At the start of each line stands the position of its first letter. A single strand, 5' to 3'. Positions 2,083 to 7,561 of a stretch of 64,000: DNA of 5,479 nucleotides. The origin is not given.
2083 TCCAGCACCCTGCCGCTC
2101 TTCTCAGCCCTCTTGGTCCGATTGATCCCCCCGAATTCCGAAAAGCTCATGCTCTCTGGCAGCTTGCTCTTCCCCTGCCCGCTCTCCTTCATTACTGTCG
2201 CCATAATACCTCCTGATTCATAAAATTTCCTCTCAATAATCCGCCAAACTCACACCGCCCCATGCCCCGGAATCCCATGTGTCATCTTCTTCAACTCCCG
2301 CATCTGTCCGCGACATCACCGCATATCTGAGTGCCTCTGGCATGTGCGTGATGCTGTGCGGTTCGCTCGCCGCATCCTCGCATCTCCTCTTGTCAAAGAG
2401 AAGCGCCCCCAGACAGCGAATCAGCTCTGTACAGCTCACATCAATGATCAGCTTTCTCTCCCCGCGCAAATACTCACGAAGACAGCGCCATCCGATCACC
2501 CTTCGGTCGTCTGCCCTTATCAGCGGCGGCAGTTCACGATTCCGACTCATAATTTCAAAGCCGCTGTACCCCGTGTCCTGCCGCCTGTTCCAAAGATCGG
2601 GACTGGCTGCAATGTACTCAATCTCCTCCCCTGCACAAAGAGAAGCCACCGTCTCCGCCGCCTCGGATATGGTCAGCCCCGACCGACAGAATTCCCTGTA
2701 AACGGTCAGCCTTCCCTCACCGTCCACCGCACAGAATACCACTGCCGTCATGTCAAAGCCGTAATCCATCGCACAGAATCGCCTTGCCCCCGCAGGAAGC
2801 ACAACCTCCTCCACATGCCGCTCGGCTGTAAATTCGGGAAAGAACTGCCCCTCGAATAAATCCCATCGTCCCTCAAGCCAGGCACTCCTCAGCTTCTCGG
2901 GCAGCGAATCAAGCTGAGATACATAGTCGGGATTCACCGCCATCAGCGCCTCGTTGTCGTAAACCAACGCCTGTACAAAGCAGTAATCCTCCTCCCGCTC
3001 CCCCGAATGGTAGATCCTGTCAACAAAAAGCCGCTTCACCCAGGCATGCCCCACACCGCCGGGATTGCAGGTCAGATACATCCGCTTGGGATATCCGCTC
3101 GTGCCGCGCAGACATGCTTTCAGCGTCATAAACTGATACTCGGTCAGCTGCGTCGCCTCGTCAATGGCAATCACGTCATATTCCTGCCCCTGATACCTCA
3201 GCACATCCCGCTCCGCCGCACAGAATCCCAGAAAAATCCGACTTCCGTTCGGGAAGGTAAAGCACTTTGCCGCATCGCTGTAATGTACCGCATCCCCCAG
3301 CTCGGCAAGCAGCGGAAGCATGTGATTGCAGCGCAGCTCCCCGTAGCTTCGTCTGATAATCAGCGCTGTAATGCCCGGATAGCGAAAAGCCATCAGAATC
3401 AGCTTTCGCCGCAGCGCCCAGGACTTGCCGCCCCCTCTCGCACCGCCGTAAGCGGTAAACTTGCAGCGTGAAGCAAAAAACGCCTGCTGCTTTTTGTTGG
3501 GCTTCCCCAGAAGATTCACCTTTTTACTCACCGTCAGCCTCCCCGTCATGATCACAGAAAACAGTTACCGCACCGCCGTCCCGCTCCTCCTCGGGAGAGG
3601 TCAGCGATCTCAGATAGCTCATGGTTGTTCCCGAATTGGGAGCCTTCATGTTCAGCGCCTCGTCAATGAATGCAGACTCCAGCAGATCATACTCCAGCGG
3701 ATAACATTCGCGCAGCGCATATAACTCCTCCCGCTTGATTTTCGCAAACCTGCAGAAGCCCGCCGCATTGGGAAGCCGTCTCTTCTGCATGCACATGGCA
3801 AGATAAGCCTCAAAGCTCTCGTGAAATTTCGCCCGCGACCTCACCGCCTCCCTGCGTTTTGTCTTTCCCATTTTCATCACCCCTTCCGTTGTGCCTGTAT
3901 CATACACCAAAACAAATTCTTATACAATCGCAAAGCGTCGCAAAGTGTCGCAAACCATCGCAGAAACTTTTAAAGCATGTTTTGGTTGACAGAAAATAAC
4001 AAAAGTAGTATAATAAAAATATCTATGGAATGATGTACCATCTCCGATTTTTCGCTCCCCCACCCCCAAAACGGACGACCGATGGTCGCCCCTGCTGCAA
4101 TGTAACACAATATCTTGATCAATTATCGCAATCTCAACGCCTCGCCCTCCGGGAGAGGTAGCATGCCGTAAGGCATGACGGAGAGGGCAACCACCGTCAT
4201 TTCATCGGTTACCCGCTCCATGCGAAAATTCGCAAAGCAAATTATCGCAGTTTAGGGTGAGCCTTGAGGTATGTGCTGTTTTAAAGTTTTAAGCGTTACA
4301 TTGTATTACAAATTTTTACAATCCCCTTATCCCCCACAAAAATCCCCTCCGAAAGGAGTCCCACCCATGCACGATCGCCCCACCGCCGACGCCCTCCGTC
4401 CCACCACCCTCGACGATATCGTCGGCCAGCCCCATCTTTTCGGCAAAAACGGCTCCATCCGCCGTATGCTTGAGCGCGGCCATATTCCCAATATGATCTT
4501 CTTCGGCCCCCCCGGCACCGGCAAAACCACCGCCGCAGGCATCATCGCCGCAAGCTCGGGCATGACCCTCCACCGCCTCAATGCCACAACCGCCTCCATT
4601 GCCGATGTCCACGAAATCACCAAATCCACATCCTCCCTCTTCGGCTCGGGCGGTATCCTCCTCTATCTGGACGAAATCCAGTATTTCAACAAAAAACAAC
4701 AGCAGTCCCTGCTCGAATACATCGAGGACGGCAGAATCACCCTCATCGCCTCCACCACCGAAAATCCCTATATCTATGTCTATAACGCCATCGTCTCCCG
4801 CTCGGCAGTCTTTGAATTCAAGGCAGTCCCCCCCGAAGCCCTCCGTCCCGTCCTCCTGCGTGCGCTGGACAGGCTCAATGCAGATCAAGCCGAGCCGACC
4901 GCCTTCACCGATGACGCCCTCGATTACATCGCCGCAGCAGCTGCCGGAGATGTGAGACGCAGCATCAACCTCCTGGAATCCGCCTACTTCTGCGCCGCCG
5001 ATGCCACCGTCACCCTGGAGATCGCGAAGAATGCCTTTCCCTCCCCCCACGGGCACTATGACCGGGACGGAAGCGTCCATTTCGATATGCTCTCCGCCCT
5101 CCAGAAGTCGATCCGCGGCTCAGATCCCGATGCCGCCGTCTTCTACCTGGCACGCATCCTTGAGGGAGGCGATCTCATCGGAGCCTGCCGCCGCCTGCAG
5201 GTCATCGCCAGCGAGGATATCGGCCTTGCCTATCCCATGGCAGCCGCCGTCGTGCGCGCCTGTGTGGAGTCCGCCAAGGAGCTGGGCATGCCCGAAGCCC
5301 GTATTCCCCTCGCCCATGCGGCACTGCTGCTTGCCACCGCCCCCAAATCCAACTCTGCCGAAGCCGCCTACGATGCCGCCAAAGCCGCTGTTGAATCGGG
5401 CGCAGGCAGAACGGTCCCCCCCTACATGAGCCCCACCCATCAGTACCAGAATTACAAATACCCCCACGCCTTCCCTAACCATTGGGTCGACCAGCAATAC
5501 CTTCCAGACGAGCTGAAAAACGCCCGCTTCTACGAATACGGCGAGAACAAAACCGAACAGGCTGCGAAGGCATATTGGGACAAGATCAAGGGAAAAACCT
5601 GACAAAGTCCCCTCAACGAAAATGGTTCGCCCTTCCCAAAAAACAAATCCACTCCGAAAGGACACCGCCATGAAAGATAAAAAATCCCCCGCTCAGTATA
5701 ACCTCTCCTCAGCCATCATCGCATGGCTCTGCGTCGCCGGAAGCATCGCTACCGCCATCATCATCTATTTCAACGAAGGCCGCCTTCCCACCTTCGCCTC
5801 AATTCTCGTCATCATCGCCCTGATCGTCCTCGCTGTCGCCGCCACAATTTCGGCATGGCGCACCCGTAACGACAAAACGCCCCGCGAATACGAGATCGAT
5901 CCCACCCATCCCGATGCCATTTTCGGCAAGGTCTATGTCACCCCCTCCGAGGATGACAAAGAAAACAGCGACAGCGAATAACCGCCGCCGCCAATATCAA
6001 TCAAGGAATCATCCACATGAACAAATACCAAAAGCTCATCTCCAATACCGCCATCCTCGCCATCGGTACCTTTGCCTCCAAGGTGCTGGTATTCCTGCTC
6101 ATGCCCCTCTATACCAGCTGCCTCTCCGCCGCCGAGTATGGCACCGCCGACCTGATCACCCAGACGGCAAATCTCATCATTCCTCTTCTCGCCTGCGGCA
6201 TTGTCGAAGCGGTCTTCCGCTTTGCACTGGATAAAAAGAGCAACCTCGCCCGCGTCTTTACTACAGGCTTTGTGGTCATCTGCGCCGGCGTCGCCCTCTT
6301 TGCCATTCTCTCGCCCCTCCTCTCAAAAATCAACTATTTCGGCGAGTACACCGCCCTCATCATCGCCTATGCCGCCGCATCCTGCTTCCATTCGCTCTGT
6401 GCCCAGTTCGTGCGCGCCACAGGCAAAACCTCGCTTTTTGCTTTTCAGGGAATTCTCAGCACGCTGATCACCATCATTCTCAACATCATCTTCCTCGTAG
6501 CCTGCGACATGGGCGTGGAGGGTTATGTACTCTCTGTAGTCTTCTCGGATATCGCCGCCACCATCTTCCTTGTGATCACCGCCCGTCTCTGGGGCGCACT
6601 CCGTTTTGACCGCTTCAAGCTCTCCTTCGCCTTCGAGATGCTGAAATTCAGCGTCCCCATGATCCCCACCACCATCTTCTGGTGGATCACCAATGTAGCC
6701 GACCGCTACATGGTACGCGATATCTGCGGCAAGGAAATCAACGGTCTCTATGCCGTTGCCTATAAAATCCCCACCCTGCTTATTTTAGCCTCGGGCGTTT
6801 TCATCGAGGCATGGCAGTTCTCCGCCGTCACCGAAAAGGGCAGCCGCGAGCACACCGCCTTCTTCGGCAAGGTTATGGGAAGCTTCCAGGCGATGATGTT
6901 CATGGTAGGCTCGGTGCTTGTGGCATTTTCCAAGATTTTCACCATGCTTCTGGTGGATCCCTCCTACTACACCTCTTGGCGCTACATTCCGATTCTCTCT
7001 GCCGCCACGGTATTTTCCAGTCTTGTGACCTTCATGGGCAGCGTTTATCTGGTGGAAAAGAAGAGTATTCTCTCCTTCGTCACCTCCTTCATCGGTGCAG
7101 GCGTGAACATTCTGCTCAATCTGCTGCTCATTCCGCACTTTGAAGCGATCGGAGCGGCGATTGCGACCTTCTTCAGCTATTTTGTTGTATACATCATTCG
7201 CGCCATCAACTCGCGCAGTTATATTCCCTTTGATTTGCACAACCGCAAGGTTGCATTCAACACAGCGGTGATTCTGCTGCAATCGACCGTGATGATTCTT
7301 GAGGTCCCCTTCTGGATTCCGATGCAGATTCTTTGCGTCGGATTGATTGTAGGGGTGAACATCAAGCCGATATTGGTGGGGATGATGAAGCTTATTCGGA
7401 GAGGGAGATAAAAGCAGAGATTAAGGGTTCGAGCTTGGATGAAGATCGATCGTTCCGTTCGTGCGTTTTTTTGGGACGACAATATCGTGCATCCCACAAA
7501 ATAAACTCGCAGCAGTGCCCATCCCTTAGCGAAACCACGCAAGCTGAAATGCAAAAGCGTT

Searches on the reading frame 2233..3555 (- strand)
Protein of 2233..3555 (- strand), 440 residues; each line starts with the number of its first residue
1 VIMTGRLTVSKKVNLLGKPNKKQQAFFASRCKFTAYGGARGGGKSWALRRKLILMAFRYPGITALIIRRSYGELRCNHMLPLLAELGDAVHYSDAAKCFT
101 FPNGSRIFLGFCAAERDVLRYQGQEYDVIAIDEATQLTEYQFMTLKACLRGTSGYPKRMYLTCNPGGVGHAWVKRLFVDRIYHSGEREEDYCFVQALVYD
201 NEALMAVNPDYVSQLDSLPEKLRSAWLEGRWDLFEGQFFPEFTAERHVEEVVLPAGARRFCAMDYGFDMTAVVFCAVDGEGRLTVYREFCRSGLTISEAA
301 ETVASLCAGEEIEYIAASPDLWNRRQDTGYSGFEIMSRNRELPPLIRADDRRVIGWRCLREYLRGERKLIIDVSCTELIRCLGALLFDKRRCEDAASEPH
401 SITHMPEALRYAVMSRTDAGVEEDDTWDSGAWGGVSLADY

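Call 15: search_protein_families(library=pfam, proteins=[window:2233-3555:-], max_evalue=0.00001)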
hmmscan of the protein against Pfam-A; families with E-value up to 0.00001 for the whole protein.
window:2233-3555:- (440 aa): 2 families
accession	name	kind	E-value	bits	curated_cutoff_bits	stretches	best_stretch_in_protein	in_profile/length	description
PF04466.19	Terminase_3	-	2e-10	41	23.2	1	34-206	5-177/201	Phage terminase large subunit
PF03237.21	Terminase_6N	-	4.5e-10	40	22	1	36-242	2-211/215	Terminase large subunit, T4likevirus-type, N-terminal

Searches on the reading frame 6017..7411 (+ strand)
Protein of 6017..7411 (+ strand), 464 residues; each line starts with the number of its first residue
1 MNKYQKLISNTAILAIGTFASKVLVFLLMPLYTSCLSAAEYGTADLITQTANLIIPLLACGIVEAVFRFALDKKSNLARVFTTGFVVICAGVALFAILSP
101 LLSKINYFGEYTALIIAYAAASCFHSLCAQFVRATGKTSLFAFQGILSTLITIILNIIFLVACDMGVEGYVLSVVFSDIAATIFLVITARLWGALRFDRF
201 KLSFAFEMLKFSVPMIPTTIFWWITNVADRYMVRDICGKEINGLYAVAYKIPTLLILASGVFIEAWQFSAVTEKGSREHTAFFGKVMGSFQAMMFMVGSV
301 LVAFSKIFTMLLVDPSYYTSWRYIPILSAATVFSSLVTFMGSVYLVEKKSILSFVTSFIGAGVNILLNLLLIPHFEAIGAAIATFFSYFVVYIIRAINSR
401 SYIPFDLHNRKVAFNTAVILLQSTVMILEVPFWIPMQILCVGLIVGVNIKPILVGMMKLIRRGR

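Call 15: search_protein_families(library=pfam, proteins=[window:6017-7411:+], max_evalue=0.00001)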
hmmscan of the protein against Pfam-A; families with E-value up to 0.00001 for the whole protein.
window:6017-7411:+ (464 aa): 2 families
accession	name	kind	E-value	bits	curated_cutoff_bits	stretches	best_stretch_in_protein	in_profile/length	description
PF01943.22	Polysacc_synt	-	1.4e-13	51.4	28.2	1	9-255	3-254/274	Polysaccharide biosynthesis protein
PF13440.11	Polysacc_synt_3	-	9.4e-09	35.4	23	1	36-272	6-241/293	Polysaccharide biosynthesis protein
